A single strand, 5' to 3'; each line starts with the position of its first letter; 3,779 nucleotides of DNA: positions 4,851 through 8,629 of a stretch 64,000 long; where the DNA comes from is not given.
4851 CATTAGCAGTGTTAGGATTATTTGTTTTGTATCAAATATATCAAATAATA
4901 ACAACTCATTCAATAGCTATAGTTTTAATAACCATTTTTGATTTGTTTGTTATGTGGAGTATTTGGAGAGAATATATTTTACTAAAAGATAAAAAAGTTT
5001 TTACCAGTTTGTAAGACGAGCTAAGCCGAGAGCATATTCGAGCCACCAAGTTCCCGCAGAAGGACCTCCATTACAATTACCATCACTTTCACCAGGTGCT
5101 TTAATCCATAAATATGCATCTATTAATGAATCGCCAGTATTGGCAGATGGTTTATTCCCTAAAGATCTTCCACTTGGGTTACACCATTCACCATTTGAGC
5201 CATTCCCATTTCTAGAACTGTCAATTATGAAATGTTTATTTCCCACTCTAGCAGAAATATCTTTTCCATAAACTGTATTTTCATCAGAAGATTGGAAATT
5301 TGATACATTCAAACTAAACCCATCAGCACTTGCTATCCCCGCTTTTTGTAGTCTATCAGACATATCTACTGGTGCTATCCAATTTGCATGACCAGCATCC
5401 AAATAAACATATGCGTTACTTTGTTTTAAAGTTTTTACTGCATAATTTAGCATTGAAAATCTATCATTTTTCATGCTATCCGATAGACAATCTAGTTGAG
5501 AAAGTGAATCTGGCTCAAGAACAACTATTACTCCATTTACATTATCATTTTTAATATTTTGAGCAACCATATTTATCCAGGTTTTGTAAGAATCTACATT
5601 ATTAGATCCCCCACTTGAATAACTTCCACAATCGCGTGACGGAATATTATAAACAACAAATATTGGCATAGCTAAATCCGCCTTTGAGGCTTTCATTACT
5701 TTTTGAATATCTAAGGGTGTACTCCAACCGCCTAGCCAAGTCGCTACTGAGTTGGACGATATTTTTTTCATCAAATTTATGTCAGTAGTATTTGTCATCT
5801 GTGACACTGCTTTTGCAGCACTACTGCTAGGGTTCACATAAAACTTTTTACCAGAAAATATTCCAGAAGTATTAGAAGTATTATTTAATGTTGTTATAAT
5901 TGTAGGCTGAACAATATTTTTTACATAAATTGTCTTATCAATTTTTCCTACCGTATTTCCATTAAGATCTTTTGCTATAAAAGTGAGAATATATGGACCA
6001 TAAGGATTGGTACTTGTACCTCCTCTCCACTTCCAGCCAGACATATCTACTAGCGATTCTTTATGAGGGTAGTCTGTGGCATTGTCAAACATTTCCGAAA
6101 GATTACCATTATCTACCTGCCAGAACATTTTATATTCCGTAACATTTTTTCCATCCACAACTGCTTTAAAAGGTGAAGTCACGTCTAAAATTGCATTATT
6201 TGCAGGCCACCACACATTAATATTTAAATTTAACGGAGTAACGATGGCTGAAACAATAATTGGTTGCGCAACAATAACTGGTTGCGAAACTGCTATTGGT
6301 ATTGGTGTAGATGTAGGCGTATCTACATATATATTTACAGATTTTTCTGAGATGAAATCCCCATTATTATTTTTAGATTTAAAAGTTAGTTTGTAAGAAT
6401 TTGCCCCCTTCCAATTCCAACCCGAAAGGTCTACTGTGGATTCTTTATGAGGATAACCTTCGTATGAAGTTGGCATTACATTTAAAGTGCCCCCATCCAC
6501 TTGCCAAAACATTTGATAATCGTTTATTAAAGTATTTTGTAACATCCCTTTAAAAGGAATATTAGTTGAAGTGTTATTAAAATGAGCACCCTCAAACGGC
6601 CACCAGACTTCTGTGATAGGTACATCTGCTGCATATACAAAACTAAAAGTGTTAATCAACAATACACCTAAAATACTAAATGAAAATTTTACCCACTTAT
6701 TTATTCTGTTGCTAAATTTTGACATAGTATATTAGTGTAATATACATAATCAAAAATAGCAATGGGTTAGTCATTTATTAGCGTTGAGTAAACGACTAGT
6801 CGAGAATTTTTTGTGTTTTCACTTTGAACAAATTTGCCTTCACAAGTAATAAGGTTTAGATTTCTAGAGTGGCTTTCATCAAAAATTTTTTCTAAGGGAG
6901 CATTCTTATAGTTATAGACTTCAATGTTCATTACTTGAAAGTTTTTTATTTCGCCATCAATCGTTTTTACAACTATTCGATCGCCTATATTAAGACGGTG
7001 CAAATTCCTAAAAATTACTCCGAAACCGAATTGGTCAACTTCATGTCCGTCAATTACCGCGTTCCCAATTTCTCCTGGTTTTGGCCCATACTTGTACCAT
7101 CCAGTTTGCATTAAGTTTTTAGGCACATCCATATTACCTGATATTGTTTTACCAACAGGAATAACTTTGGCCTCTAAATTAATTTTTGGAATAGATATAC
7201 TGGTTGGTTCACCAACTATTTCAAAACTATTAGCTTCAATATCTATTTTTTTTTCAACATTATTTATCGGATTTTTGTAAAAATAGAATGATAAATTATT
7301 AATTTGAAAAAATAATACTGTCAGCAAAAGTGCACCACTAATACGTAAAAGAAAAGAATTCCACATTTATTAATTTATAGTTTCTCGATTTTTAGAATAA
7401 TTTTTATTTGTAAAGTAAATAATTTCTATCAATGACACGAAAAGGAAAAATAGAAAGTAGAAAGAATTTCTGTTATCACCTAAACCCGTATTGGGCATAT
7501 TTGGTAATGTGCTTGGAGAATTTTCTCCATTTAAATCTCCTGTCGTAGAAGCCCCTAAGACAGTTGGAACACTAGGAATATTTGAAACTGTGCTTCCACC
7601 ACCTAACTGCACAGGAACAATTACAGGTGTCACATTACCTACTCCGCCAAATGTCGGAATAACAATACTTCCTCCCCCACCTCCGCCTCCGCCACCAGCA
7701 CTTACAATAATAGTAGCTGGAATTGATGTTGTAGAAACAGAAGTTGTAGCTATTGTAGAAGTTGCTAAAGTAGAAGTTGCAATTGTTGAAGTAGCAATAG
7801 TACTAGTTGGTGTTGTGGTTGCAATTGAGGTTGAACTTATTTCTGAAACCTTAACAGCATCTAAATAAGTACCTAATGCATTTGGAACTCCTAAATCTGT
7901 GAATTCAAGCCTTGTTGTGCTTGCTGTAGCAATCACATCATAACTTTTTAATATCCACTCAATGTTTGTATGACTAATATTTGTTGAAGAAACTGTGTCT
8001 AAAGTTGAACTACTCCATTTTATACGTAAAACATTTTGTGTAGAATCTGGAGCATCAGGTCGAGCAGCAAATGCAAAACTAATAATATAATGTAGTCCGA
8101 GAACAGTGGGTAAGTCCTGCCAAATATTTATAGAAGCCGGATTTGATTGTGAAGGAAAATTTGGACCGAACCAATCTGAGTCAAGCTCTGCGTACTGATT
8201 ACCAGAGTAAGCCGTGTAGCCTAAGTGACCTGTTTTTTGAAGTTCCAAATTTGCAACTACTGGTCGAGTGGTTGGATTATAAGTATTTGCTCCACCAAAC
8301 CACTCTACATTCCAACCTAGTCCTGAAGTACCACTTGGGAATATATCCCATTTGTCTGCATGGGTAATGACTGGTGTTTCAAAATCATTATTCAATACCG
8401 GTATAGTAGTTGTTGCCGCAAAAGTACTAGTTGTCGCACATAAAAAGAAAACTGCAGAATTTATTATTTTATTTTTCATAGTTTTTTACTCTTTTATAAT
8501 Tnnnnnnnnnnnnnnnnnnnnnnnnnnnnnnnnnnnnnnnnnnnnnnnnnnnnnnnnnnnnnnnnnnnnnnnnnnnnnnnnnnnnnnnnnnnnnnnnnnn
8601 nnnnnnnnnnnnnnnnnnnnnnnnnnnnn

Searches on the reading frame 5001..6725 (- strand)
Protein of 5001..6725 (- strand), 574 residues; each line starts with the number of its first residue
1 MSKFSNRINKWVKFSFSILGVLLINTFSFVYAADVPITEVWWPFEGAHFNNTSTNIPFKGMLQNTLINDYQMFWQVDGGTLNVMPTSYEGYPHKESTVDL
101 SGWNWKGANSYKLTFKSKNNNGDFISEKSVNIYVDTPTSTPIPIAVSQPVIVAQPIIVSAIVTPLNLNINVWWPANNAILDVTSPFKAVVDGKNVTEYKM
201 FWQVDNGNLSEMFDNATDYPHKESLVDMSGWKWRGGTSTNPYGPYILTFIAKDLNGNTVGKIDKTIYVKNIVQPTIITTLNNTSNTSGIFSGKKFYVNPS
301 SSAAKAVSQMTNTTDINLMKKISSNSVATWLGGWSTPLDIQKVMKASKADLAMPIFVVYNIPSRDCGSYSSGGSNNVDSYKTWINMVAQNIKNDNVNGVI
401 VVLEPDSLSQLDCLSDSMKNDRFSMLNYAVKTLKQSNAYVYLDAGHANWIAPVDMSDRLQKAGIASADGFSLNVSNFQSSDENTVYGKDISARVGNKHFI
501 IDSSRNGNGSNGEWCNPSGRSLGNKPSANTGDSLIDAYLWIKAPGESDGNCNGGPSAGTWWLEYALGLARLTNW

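Call 3: search_protein_families(library=pfam, proteins=[window:5001-6725:-], max_evalue=0.01)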
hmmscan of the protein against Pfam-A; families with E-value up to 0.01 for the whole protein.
window:5001-6725:- (574 aa): 1 family
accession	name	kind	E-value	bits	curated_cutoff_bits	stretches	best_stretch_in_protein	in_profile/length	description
PF01341.22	Glyco_hydro_6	-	3e-63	214.9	27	1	304-553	3-299/305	Glycosyl hydrolases family 6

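Call 9: search_protein_families(library=ncbifam, proteins=[window:5001-6725:-], max_evalue=0.001)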
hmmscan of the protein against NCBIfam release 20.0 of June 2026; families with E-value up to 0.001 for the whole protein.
window:5001-6725:- (574 aa): 0 families

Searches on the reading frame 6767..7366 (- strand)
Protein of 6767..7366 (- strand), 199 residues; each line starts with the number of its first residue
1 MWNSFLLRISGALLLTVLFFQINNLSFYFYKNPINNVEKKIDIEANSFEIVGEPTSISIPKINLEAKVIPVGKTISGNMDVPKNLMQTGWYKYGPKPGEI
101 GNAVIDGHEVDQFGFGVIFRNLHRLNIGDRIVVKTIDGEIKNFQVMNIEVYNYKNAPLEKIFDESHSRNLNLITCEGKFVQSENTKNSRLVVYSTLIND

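Call 3: search_protein_families(library=pfam, proteins=[window:6767-7366:-], max_evalue=0.01)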
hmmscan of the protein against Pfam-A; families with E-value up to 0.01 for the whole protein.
window:6767-7366:- (199 aa): 1 family
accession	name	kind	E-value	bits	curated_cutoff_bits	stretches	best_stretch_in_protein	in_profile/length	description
PF04203.18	Sortase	-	2.5e-22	79.4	26.6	1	57-196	1-124/125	Sortase domain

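Call 9: search_protein_families(library=ncbifam, proteins=[window:6767-7366:-], max_evalue=0.001)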
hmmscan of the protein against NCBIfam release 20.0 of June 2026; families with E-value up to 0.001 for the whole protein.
window:6767-7366:- (199 aa): 7 families
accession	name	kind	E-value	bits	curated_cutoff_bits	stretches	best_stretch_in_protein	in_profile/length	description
NF033748.1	class_F_sortase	subfamily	1.2e-34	119.2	166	1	53-196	10-154/155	class F sortase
NF033747.1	class_E_sortase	subfamily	7.2e-10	39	160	1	56-196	73-205/211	class E sortase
TIGR01076.1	sortase_fam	subfamily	6.6e-09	35.7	39.35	1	57-193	3-124/136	sortase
TIGR03784.1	marine_sortase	equivalog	7.3e-08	32.2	158.25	1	90-192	80-172/174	class GN sortase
NF033745.1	class_C_sortase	subfamily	9.2e-05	22.3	160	1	97-182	131-211/220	class C sortase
NF058671.1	sortase_SrtD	exception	0.00014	21.6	140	1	55-175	65-168/187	class D sortase, LPxTATN-specific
NF033746.1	class_D_sortase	subfamily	0.00026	20.8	165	1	85-176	33-115/135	class D sortase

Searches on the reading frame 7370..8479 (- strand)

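Call 3: search_protein_families(library=pfam, proteins=[window:7370-8479:-], max_evalue=0.01)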
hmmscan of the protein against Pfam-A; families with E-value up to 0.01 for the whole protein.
window:7370-8479:- (369 aa): 1 family
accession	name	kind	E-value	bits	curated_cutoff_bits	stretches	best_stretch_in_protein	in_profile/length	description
PF04862.18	DUF642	-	0.00089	19.5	27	1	118-211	67-156/157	Protein of unknown function (DUF642)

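Call 9: search_protein_families(library=ncbifam, proteins=[window:7370-8479:-], max_evalue=0.001)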
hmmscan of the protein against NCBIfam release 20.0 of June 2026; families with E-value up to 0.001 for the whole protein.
window:7370-8479:- (369 aa): 1 family
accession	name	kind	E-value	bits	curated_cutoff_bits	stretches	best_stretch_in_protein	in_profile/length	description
TIGR04362.1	choice_anch_C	subfamily_domain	3.4e-11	43.6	120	1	116-211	62-157/157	choice-of-anchor C family protein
